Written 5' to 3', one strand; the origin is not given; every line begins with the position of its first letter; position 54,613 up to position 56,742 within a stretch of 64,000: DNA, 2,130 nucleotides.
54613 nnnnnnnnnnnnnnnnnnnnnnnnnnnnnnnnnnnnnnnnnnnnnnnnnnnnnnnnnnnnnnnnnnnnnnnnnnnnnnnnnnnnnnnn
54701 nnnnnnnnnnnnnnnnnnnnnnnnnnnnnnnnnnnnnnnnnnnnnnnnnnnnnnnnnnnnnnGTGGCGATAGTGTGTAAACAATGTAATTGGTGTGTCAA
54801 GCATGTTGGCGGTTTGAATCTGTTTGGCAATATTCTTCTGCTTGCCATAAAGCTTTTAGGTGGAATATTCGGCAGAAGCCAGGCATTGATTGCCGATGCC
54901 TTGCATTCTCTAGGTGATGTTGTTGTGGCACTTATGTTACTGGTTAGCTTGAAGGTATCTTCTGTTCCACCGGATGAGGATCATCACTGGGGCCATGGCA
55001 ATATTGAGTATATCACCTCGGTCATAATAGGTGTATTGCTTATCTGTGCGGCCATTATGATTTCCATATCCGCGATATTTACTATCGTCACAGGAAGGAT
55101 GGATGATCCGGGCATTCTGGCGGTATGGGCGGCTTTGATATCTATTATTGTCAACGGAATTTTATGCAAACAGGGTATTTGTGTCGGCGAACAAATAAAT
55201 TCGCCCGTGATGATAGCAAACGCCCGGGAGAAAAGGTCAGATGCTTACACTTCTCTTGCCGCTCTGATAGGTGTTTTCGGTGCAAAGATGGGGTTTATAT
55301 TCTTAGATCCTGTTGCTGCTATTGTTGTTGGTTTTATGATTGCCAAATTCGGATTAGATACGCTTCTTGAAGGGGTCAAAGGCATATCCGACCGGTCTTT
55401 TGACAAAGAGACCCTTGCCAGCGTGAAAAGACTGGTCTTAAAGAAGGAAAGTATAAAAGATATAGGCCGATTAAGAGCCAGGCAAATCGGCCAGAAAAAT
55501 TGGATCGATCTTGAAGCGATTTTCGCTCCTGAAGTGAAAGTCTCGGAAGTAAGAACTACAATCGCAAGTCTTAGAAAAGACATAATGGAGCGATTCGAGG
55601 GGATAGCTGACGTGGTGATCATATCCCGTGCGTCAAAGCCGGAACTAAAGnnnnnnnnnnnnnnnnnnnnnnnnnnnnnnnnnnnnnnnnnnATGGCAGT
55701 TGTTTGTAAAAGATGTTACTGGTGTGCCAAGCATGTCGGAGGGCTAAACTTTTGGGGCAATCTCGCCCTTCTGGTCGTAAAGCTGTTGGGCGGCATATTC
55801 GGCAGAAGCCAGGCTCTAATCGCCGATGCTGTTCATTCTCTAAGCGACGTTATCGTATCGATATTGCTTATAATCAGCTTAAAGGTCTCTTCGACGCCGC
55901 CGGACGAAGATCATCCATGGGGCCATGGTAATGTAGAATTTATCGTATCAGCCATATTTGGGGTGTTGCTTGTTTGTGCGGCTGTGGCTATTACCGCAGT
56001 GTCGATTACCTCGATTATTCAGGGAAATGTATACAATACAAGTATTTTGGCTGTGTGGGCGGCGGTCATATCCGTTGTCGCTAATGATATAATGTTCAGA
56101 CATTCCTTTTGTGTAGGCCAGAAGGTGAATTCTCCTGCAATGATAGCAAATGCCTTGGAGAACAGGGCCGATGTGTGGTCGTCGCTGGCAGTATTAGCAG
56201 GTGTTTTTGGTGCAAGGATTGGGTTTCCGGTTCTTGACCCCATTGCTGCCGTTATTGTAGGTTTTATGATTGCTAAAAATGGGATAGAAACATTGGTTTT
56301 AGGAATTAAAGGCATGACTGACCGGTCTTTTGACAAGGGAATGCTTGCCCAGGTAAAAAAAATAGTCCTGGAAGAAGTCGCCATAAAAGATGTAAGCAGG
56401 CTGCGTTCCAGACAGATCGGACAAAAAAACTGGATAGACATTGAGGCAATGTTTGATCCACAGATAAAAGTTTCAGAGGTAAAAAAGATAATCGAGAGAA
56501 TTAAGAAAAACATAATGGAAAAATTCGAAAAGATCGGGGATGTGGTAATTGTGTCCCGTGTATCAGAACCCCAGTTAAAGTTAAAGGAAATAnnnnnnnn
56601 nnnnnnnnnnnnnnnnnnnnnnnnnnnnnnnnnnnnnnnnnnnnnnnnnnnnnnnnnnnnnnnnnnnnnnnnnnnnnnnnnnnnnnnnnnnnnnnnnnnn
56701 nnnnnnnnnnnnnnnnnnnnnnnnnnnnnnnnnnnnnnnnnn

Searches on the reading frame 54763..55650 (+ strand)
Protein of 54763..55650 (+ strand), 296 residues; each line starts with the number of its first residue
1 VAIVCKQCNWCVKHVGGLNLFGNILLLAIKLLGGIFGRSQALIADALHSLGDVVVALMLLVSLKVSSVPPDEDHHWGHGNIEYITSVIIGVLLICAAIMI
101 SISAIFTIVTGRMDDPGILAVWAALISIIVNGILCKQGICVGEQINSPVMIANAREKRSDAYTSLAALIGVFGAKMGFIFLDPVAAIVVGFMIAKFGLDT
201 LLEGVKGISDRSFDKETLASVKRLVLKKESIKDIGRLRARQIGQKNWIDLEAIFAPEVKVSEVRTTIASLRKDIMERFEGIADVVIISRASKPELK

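Call 7: search_protein_families(library=pfam, proteins=[window:54763-55650:+], max_evalue=0.01)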
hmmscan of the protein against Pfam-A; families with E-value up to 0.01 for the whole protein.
window:54763-55650:+ (296 aa): 2 families
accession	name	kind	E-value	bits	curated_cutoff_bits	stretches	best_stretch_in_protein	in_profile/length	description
PF01545.26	Cation_efflux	-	4.2e-41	141.3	26.6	1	19-206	4-195/198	Cation efflux family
PF16916.11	ZT_dimer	-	2.7e-07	30.9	26.7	1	214-286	2-73/78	Dimerisation domain of Zinc Transporter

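Call 44: search_protein_families(library=ncbifam, proteins=[window:54763-55650:+], max_evalue=0.001)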
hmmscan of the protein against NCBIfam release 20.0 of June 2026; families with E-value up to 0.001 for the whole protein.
window:54763-55650:+ (296 aa): 10 families
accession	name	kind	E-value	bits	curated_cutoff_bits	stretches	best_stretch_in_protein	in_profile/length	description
NF033616.1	CDF_MamB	equivalog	1.2e-70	238.3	350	1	8-286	1-279/284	magnetosome biogenesis CDF transporter MamB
NF033615.1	CDF_MamM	equivalog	4.6e-63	213.1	350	1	6-288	2-286/290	magnetosome biogenesis CDF transporter MamM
TIGR01297.1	CDF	superfamily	5.2e-52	176.9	82.35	1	18-286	7-278/285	cation diffusion facilitator family transporter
NF040994.1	MamV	equivalog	5e-43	147.4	500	1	7-287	5-284/319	CDF transporter MamV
NF052621.1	MngEfTpMntE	equivalog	4.9e-36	124.6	500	1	24-281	14-273/293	manganese efflux transporter MntE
NF050169.1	CatEfflxFieF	equivalog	4.4e-30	104.9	420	1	23-286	15-277/282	cation efflux pump FieF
NF007064.0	PRK09509.1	equivalog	3.1e-22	78.9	447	1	25-286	22-282/300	CDF family cation-efflux transporter FieF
NF052602.1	Zn_efflux_Cdf31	equivalog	3.9e-21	75.7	460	1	12-281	6-281/299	CDF family zinc efflux transporter Cdf31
NF002923.0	PRK03557.1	equivalog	2.6e-11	43.3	408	1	26-257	31-262/313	CDF family zinc transporter ZitB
NF033827.1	CDF_efflux_DmeF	equivalog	4.1e-07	29.7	250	1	159-247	187-274/309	CDF family Co(II)/Ni(II) efflux transporter DmeF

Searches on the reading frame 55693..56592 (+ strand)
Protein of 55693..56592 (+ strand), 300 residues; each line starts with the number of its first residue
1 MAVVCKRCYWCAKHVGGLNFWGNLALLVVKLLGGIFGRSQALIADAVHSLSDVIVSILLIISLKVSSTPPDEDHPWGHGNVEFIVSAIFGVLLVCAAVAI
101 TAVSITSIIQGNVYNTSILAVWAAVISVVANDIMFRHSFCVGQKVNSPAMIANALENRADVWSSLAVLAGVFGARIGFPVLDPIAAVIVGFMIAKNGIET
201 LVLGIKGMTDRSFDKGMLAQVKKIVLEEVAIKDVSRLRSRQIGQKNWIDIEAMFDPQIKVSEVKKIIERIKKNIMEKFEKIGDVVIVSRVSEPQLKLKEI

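Call 7: search_protein_families(library=pfam, proteins=[window:55693-56592:+], max_evalue=0.01)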
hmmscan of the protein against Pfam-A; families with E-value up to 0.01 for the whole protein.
window:55693-56592:+ (300 aa): 2 families
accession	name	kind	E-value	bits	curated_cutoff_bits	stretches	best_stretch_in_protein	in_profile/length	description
PF01545.26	Cation_efflux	-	7.4e-44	150.3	26.6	1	19-202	4-191/198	Cation efflux family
PF16916.11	ZT_dimer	-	5.3e-11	42.8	26.7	1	218-286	6-73/78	Dimerisation domain of Zinc Transporter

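Call 44: search_protein_families(library=ncbifam, proteins=[window:55693-56592:+], max_evalue=0.001)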
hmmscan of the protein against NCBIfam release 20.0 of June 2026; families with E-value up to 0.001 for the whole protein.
window:55693-56592:+ (300 aa): 9 families
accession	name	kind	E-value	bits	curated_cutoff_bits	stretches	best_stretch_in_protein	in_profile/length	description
NF033616.1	CDF_MamB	equivalog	6.9e-77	258.7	350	1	8-286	1-279/284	magnetosome biogenesis CDF transporter MamB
NF033615.1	CDF_MamM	equivalog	5e-64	216.3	350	1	6-288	2-286/290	magnetosome biogenesis CDF transporter MamM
TIGR01297.1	CDF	superfamily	7.1e-58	196.1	82.35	1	20-286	9-278/285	cation diffusion facilitator family transporter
NF040994.1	MamV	equivalog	2.2e-43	148.6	500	1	7-287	5-284/319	CDF transporter MamV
NF052621.1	MngEfTpMntE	equivalog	1.7e-35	122.8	500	1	26-296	16-284/293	manganese efflux transporter MntE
NF050169.1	CatEfflxFieF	equivalog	8.9e-34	117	420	1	24-286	16-277/282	cation efflux pump FieF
NF007064.0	PRK09509.1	equivalog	1.5e-25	89.8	447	1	25-286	22-282/300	CDF family cation-efflux transporter FieF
NF052602.1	Zn_efflux_Cdf31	equivalog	6.8e-24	84.8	460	1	22-285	16-285/299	CDF family zinc efflux transporter Cdf31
NF002923.0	PRK03557.1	equivalog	1e-11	44.7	408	1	25-279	30-281/313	CDF family zinc transporter ZitB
